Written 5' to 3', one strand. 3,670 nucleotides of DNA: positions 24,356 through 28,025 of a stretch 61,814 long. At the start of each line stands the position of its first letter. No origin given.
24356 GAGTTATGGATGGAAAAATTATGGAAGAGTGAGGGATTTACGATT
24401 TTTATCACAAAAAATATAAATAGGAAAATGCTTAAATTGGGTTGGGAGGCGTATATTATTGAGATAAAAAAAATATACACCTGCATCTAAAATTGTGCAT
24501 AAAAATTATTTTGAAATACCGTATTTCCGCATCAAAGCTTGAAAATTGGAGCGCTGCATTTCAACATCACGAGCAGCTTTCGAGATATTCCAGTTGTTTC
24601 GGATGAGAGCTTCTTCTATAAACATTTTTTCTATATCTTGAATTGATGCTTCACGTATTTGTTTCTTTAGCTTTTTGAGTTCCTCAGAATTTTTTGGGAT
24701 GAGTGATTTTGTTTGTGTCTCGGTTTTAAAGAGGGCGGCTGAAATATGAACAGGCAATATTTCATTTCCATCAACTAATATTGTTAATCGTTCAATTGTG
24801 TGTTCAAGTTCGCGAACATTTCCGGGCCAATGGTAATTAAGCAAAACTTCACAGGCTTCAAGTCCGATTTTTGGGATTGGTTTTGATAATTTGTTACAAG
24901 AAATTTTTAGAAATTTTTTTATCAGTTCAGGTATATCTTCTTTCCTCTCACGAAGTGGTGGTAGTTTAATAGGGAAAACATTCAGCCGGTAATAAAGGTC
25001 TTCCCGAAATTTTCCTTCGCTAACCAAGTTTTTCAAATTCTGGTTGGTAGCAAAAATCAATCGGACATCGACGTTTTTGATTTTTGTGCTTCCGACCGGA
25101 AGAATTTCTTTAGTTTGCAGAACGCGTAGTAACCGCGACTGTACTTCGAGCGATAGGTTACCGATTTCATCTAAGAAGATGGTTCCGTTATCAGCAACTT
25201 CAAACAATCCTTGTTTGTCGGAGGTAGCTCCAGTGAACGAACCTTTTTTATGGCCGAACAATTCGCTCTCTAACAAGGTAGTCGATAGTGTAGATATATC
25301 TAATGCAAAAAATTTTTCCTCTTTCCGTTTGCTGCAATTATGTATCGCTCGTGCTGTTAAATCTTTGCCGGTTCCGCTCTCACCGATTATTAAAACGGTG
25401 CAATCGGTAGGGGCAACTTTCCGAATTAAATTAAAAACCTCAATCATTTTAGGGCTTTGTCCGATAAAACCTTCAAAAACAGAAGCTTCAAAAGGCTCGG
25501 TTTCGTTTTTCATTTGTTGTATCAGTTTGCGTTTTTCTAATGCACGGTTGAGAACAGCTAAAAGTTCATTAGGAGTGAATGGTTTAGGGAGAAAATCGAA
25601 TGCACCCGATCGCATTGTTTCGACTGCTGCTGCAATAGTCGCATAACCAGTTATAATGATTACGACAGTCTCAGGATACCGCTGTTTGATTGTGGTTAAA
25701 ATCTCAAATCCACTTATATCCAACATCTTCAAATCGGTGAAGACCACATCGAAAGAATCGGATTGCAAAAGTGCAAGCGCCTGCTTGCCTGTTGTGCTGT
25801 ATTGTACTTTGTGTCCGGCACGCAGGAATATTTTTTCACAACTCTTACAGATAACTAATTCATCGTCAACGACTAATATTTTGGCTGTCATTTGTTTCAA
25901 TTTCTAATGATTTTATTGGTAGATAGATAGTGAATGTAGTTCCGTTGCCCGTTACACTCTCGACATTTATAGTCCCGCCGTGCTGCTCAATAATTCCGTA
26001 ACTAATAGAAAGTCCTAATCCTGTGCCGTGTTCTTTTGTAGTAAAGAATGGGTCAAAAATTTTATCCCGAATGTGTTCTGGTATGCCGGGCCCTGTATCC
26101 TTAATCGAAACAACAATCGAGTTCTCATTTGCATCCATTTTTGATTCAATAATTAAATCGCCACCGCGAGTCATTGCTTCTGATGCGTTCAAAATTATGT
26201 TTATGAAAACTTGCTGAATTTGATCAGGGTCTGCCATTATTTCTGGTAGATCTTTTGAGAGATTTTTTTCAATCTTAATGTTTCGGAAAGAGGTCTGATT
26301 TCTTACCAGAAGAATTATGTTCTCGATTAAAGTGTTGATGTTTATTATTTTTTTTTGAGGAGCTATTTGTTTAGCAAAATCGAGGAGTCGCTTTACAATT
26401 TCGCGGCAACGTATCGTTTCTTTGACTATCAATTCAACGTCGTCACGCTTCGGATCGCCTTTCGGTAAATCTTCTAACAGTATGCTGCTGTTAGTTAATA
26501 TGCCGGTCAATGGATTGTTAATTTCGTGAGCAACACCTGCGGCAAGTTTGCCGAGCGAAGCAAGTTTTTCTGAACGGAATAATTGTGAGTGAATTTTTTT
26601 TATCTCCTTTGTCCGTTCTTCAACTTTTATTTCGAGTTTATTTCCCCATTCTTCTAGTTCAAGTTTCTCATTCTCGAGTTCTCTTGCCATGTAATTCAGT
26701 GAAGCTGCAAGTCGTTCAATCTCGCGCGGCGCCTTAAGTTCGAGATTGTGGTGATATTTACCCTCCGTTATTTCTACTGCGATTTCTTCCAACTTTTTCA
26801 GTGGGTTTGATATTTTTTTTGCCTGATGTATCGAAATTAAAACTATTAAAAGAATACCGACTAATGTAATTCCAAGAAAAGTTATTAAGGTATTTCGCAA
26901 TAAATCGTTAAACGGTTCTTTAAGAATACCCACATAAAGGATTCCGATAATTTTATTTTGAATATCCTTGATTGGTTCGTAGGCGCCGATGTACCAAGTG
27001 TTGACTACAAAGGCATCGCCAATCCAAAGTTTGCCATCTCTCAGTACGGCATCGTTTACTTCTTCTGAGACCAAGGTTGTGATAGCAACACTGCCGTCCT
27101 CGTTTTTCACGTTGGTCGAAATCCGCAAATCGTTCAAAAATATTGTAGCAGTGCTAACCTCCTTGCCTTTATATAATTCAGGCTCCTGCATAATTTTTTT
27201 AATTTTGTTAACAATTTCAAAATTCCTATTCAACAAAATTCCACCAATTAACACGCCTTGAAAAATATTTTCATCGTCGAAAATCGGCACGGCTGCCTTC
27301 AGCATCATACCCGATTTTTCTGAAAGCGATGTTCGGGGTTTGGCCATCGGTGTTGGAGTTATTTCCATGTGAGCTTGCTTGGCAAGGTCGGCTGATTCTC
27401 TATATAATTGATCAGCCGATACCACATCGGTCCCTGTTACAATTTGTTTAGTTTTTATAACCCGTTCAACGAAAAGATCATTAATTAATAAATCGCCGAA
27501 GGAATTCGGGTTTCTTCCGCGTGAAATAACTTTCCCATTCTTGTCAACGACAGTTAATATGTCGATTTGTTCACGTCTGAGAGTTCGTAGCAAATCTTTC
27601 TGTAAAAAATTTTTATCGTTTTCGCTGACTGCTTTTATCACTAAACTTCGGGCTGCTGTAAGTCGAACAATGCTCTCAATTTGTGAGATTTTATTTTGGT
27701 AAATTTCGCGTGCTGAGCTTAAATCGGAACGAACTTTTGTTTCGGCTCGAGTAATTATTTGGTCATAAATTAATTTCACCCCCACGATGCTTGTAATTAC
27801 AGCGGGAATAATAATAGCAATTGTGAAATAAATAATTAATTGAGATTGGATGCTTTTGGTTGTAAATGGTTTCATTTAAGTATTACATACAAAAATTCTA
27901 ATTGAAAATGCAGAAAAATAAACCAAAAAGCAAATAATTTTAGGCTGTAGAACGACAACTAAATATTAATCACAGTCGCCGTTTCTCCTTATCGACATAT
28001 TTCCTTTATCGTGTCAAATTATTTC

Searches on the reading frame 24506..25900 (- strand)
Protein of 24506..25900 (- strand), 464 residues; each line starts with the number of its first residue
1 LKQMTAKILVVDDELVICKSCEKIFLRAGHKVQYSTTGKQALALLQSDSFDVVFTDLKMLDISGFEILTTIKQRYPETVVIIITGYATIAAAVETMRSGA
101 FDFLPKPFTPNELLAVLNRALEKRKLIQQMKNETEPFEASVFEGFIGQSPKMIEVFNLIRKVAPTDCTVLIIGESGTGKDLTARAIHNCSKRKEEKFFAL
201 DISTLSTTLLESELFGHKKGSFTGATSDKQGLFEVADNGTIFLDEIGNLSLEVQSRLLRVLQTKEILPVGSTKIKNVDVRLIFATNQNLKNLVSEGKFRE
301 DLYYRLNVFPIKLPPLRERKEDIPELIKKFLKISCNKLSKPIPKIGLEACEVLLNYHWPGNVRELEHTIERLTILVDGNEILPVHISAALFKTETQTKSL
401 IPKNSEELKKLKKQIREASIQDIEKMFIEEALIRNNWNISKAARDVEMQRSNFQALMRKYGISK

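Call 3: search_protein_families(library=pfam, proteins=[window:24506-25900:-], max_evalue=1)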
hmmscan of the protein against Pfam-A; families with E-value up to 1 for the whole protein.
window:24506-25900:- (464 aa): 16 families
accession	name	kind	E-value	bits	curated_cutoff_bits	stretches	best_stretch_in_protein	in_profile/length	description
PF00158.32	Sigma54_activat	-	7.9e-69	231.1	20.2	1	146-311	2-167/168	Sigma-54 interaction domain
PF00072.30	Response_reg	-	2.1e-27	95.9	30.2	1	8-117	1-110/111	Response regulator receiver domain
PF25601.1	AAA_lid_14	-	5.5e-24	84.2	27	1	317-398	1-82/87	AAA+ ATPase lid domain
PF14532.12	Sigma54_activ_2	-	3.9e-21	76.2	25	1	146-316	1-138/138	Sigma-54 interaction domain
PF07724.20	AAA_2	-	4.5e-08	33.7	27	1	168-296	5-134/166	AAA domain (Cdc48 subfamily)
PF07728.20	AAA_5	-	6e-08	33.2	22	1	169-289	2-125/139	AAA domain (dynein-related subfamily)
PF02954.25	HTH_8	-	1.3e-06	28.5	22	1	420-460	2-42/42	Bacterial regulatory protein, Fis family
PF00004.35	AAA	-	3.1e-05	24.9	21.2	1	169-287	1-110/131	ATPase family associated with various cellular activities (AAA)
PF01078.27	Mg_chelatase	-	0.0039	17.1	20.3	1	168-267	24-136/207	Magnesium chelatase, subunit ChlI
PF13245.12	AAA_19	-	0.0058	17.2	25.1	1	167-270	12-124/134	AAA domain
PF13191.12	AAA_16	-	0.034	15.1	32.6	1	145-200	2-63/167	AAA ATPase domain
PF12775.13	AAA_7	-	0.062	13.3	25.8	1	156-204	23-69/181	P-loop containing dynein motor region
PF00215.30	OMPdecase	-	0.09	13.1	27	1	34-100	36-104/221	Orotidine 5'-phosphate decarboxylase / HUMPS family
PF03477.21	ATP-cone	-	0.11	13.5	25.8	0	386-450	22-86/88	ATP cone domain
PF21332.3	AmiR_N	-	0.15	12.5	27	1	48-119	39-109/111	AmiR, N-terminal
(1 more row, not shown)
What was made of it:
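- Checked: It is an NtrC-type sigma-54 response regulator (24506-25900); the kinase is the next gene (25866-27875) (call 3).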

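Call 88: search_protein_families(library=ncbifam, proteins=[window:24506-25900:-], max_evalue=1e-20)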
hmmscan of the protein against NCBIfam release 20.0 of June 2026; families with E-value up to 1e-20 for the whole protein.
window:24506-25900:- (464 aa): 27 families (the best 25 are shown)
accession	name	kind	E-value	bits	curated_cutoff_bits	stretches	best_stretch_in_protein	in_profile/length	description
TIGR01818.1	ntrC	equivalog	1.6e-127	426.1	558.6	1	8-433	1-436/463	nitrogen regulation protein NR(I)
NF008469.0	PRK11361.1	equivalog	6.3e-113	377.9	714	1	5-463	4-457/461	acetoacetate metabolism transcriptional regulator AtoC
NF041946.1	LuxO_transreg_Vib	equivalog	3.9e-111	372.1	800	1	29-453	20-453/463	quorum-sensing sigma-54 dependent transcriptional regulator LuxO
NF008176.1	PRK10923.1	equivalog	5e-108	361.7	620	1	6-432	4-426/469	nitrogen regulation protein NR(I)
NF007689.0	PRK10365.1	equivalog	1.9e-106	356.5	760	1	3-453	3-435/441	sigma-54-dependent response regulator transcription factor ZraR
TIGR02915.1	PEP_resp_reg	equivalog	2e-105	353.2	502.6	1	8-462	1-444/445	PEP-CTERM-box response regulator transcription factor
NF051870.1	NAssimRespRegNtrX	equivalog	1.8e-103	346.9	600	1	6-461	2-451/452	nitrogen assimilation response regulator NtrX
NF003451.0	PRK05022.1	equivalog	1.9e-103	346.9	476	1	118-463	165-511/512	nitric oxide reductase transcriptional regulator NorR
NF041552.1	TF_PrdR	equivalog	2.7e-101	339.7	795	1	120-460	243-576/577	sigma-54 dependent transcriptional regulator PrdR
NF049963.1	RespRegFlgRCampy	domain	2.3e-98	329.9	750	1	8-415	3-406/429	fla regulon two-component system response regulator FlgR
TIGR01817.1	nifA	equivalog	5.2e-98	329.1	528.85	1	125-453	178-520/534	nif-specific transcriptional activator NifA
NF011695.0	PRK15115.1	equivalog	1e-94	317.9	763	1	1-414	2-407/445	two-component system response regulator GlrR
NF038308.1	RNA_repair_RtcR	equivalog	5.5e-94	315.9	650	1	59-454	92-505/530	RNA repair transcriptional activator RtcR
NF011958.0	PRK15429.1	equivalog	1.9e-85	287.9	830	1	139-392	375-627/692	formate hydrogenlyase transcriptional activator FlhA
TIGR02329.1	propionate_PrpR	equivalog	3.4e-83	280.1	499.2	1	141-453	210-520/526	propionate catabolism operon regulatory protein PrpR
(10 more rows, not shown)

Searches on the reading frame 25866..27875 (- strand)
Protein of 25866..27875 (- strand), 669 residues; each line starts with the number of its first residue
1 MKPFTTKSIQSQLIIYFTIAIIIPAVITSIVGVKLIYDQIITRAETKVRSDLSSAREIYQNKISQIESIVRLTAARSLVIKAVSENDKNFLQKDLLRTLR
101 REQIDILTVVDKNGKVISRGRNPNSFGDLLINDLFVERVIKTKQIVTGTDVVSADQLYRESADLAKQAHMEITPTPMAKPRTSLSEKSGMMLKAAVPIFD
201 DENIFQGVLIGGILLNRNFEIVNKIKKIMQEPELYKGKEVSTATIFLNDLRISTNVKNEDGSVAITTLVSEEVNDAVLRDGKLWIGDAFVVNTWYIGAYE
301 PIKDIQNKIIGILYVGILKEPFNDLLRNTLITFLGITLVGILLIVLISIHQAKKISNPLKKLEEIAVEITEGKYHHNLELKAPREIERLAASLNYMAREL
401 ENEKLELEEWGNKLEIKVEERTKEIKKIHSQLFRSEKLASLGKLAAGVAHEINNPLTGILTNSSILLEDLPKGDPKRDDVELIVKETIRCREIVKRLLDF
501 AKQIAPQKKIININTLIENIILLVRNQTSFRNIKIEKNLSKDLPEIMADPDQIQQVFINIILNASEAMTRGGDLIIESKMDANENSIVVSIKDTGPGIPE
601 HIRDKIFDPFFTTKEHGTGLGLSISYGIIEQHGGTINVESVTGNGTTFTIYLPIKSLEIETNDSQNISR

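Call 3: search_protein_families(library=pfam, proteins=[window:25866-27875:-], max_evalue=1)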
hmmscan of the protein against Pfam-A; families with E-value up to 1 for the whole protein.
window:25866-27875:- (669 aa): 11 families
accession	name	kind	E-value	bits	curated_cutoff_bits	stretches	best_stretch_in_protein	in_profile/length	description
PF17202.10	sCache_3_3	-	4.2e-31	107.9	28.8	1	215-328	3-106/107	Single cache domain 3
PF02518.31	HATPase_c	-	1.6e-27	96.5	26.4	1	549-655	2-110/111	Histidine kinase-, DNA gyrase B-, and HSP90-like ATPase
PF17201.10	Cache_3-Cache_2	-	3.2e-21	76.3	27.7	1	213-330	76-195/299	Cache 3/Cache 2 fusion domain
PF00512.31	HisKA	-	5.9e-15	55.5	26.9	1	441-503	2-63/66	His Kinase A (phospho-acceptor) domain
PF00672.30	HAMP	-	2.1e-08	34.8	25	1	352-401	3-52/53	HAMP domain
PF17203.10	sCache_3_2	-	1e-07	32.5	28.4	1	242-328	55-137/140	Single cache domain 3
PF02743.24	dCache_1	-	4.4e-07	30.1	45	1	39-217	2-154/240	Cache domain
PF14827.12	dCache_3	-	0.00054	20.1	25.7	1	49-226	9-152/239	Double sensory domain of two-component sensor kinase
PF19044.6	P-loop_TraG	-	0.013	14.6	25.8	1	16-94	282-357/413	TraG P-loop domain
PF05228.19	CHASE4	-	0.023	15.3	26.2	1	60-219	3-125/140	CHASE4 domain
PF13581.12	HATPase_c_2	-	0.16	12.5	27.4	1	563-648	42-123/127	Histidine kinase-like ATPase domain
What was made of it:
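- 25866..27875 (-): Sensor histidine kinase (Cache_3-Cache_2 / sCache_3_3, HAMP, HisKA, HATPase_c). It is the presumed phosphodonor. Pfam (call 3).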

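Call 88: search_protein_families(library=ncbifam, proteins=[window:25866-27875:-], max_evalue=1e-20)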
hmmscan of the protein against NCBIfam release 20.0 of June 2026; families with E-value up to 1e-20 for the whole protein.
window:25866-27875:- (669 aa): 50 families (the best 25 are shown)
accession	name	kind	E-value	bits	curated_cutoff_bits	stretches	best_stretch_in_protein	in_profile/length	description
NF008468.0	PRK11360.1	equivalog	4.2e-75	253.3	646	1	424-658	379-612/616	two-component system sensor histidine kinase AtoS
NF007688.0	PRK10364.1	equivalog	3.2e-61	207.5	479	1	425-656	224-453/460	two-component system sensor histidine kinase ZraS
NF010411.0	PRK13837.1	equivalog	1.6e-54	185.3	647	1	416-658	425-679/828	two-component system VirA-like sensor kinase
NF046020.1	HisKinCckABruc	equivalog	1.7e-54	185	1000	1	422-660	461-713/868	cell cycle histidine kinase CckA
NF046026.1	HisKinCckACaul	equivalog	1.2e-53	182.3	1000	1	424-658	285-536/678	cell cycle histidine kinase CckA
NF038348.1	T2SS_HK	subfamily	2.8e-52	177.9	450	1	484-655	405-574/574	histidine kinase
NF053867.1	SprKinKinDBac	equivalog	1.6e-47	162.1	775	1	435-655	280-498/500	sporulation kinase KinD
NF033092.0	HK_WalK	equivalog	6.1e-45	153.9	725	1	445-654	376-594/594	cell wall metabolism sensor histidine kinase WalK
NF052574.1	HisKinEspCMyxo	equivalog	4.4e-43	147.5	1200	1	426-662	402-645/785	serine histidine kinase EspC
NF008293.1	PRK11073.1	equivalog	5.7e-43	147.5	240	1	436-655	125-348/349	nitrogen regulation protein NR(II)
NF010076.0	PRK13557.1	subfamily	5.4e-41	140.6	631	1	430-665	152-405/540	histidine kinase famiy protein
NF041777.1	sens_FixL_Rhizob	equivalog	9e-41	140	850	1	424-656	245-483/485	sensor protein FixL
NF052573.1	HisKinEspAMyxo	equivalog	2e-39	135.2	1400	1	416-662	359-619/755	serine histidine kinase EspA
NF047497.1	HK_LIC_12097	equivalog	8e-38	130.1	500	1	417-654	127-366/367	LIC_12097 family sensor histidine kinase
NF008312.0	PRK11100.1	equivalog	2.2e-37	129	356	1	448-655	263-475/477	two-component system sensor histidine kinase CreC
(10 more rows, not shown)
